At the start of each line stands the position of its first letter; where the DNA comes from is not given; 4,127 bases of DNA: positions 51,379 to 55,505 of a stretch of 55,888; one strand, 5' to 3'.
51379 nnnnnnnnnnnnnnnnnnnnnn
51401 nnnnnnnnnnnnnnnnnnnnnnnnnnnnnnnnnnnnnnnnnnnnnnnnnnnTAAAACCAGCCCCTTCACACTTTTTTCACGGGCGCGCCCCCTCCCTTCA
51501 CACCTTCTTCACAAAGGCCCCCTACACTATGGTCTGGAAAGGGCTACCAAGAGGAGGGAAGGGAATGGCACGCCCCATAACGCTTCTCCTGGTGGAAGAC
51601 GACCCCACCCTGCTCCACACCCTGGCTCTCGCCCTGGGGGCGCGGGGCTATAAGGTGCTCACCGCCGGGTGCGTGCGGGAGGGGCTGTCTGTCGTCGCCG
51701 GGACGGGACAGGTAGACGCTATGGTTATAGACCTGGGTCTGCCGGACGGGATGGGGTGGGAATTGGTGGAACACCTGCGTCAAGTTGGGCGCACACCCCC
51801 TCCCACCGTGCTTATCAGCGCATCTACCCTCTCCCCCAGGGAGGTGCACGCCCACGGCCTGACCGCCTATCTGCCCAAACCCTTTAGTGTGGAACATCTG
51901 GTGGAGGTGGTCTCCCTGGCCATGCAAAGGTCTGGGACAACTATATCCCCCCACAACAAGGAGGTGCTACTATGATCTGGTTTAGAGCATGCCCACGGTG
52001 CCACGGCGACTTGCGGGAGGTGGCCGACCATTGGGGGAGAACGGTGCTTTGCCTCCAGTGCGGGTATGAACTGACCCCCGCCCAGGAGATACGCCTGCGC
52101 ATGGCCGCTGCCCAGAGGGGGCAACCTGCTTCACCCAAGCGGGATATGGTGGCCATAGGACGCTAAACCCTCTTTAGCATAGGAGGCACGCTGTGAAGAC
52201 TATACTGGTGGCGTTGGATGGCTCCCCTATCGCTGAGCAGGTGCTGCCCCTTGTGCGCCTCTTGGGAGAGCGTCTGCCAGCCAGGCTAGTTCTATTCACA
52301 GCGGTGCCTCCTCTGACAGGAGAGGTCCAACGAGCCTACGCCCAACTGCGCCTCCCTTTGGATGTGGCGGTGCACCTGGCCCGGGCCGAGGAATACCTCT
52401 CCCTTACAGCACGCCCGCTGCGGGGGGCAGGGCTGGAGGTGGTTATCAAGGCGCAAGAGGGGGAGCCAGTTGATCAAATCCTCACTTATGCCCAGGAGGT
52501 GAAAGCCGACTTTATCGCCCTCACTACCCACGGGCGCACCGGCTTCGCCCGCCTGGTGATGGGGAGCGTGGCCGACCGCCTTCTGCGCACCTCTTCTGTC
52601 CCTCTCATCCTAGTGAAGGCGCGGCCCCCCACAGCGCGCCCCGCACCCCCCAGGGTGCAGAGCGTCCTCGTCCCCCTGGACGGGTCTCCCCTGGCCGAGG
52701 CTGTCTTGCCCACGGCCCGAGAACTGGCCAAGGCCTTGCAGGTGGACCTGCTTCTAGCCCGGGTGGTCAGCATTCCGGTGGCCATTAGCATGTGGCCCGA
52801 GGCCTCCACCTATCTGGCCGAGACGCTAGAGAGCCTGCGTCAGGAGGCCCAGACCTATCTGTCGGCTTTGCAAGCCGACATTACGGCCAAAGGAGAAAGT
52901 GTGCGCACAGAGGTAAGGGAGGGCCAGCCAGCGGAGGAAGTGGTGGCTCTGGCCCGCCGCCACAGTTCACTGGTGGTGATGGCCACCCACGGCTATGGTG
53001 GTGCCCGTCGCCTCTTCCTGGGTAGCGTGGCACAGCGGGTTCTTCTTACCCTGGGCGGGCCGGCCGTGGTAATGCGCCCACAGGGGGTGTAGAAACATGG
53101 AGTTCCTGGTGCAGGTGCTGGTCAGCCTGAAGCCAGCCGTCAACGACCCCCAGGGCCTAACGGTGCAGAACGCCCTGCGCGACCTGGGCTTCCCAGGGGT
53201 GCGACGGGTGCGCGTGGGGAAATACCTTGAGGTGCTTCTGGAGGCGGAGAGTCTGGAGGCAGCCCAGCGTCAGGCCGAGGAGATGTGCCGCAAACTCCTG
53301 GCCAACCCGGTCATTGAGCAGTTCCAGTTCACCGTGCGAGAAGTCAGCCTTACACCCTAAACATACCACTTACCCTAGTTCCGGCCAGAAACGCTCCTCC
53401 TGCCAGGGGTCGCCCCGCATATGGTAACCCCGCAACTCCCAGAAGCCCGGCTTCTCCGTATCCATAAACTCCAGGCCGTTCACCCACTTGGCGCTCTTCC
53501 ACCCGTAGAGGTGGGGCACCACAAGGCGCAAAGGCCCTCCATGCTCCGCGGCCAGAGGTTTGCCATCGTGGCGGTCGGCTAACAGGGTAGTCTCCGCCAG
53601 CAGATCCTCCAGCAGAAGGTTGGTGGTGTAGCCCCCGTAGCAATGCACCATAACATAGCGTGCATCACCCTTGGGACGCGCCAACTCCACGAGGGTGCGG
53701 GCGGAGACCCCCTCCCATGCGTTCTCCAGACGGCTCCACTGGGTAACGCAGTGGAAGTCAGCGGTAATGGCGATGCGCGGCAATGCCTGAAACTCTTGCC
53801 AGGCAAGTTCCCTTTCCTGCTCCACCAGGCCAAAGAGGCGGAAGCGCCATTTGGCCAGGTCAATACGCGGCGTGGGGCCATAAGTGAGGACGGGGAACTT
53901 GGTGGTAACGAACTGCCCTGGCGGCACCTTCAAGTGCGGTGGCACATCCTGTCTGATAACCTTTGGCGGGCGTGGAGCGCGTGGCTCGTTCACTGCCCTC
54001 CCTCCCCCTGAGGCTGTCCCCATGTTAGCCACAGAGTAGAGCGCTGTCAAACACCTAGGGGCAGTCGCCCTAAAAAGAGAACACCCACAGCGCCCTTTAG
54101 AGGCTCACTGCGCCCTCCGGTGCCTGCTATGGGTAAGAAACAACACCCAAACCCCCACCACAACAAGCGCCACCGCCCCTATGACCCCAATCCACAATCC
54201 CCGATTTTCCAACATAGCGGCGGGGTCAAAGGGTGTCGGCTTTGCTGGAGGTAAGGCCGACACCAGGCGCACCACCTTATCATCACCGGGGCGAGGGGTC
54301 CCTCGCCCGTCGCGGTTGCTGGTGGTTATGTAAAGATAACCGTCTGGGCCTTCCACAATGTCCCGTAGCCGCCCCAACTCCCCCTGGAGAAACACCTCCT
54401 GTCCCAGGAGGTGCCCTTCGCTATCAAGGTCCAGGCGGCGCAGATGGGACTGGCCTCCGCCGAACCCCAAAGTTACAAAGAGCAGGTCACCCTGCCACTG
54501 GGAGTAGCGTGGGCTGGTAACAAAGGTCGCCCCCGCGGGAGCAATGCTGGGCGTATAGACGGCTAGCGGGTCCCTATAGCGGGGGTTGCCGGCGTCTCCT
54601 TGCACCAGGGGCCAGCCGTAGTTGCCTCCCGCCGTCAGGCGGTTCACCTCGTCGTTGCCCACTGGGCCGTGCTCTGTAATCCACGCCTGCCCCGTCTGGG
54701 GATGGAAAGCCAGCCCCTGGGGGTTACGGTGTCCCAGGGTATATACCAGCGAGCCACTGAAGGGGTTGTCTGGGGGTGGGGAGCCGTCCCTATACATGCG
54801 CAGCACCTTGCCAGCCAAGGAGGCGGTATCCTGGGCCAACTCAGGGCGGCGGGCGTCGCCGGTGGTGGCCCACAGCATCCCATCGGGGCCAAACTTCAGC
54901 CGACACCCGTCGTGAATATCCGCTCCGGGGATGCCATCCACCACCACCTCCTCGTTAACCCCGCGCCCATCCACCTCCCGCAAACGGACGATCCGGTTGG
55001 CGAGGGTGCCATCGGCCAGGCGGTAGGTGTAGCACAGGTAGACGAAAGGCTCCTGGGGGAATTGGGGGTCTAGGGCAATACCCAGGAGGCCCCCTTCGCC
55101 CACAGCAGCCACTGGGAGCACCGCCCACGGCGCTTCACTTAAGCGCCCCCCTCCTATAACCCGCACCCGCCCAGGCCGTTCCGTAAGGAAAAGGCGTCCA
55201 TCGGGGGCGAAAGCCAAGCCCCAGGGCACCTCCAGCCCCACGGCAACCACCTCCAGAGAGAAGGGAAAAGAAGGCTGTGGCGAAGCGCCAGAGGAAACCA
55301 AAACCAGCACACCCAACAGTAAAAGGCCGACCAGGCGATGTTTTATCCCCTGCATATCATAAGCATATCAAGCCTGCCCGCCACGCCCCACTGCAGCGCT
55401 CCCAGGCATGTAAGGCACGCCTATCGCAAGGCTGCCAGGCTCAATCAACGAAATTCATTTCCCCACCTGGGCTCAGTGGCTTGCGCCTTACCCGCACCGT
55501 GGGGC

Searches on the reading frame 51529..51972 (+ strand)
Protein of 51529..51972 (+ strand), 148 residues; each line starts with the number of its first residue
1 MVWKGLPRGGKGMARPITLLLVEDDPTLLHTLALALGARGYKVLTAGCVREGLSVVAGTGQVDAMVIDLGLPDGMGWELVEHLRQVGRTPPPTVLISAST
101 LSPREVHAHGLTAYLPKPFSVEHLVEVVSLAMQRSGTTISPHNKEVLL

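Call 20: search_protein_families(library=pfam, proteins=[window:51529-51972:+], max_evalue=0.001)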
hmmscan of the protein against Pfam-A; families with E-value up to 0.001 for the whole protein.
window:51529-51972:+ (148 aa): 1 family
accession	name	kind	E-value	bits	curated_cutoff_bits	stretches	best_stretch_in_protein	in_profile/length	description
PF00072.30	Response_reg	-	2.2e-14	54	30.2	1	20-128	2-110/111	Response regulator receiver domain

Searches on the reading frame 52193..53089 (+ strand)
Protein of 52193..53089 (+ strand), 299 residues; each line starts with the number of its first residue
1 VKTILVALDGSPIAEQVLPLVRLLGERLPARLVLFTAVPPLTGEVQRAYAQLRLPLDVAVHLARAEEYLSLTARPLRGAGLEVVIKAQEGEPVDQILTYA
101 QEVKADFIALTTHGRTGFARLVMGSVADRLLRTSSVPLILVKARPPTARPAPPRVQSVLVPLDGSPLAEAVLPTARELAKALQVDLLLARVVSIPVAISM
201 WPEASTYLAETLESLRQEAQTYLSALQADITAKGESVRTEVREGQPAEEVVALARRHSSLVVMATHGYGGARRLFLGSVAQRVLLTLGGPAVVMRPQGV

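Call 20: search_protein_families(library=pfam, proteins=[window:52193-53089:+], max_evalue=0.001)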
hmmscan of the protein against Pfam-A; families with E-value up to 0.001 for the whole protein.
window:52193-53089:+ (299 aa): 1 family
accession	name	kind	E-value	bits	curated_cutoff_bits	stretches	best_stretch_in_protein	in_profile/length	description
PF00582.32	Usp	-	1.3e-43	149.3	24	2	1-142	1-141/141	Universal stress protein family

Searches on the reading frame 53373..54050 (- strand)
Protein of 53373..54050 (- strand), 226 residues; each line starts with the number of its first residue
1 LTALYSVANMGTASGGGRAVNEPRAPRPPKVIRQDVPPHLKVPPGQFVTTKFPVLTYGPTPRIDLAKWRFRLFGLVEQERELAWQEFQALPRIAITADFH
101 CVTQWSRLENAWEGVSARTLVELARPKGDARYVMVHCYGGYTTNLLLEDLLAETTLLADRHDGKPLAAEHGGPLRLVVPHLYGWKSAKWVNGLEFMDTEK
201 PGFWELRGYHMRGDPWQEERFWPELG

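Call 20: search_protein_families(library=pfam, proteins=[window:53373-54050:-], max_evalue=0.001)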
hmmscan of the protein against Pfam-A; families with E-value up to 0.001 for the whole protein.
window:53373-54050:- (226 aa): 1 family
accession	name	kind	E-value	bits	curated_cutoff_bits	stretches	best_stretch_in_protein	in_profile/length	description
PF00174.25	Oxidored_molyb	-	8.9e-42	143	24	1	58-204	2-169/169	Oxidoreductase molybdopterin binding domain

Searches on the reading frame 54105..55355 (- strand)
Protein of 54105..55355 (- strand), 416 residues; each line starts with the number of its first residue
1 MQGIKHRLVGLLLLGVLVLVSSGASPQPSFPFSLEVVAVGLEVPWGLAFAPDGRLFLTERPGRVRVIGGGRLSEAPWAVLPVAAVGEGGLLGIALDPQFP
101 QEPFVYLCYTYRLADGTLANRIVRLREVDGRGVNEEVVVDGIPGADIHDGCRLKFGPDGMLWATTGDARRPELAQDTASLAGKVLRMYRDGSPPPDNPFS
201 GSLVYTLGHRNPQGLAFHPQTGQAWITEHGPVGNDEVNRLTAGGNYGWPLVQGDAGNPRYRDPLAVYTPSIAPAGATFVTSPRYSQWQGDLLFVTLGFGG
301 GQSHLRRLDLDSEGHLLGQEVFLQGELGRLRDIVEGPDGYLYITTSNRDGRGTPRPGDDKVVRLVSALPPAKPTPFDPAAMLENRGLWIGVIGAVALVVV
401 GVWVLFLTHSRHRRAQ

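Call 20: search_protein_families(library=pfam, proteins=[window:54108-55355:-], max_evalue=0.001)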
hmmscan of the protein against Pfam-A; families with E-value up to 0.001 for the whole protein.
window:54108-55355:- (416 aa): 1 family
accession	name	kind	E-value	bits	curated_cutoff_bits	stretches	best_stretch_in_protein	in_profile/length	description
PF07995.17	GSDH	-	2.5e-91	306.8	25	1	41-351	1-329/332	Glucose / Sorbosone dehydrogenase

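Call 59: find_encoding_contigs(protein=window:54105-55355:-, flank=10000, max_places=3)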
Protein window:54105-55355:- (416 aa): no gene with exactly this product is on record in the collection.
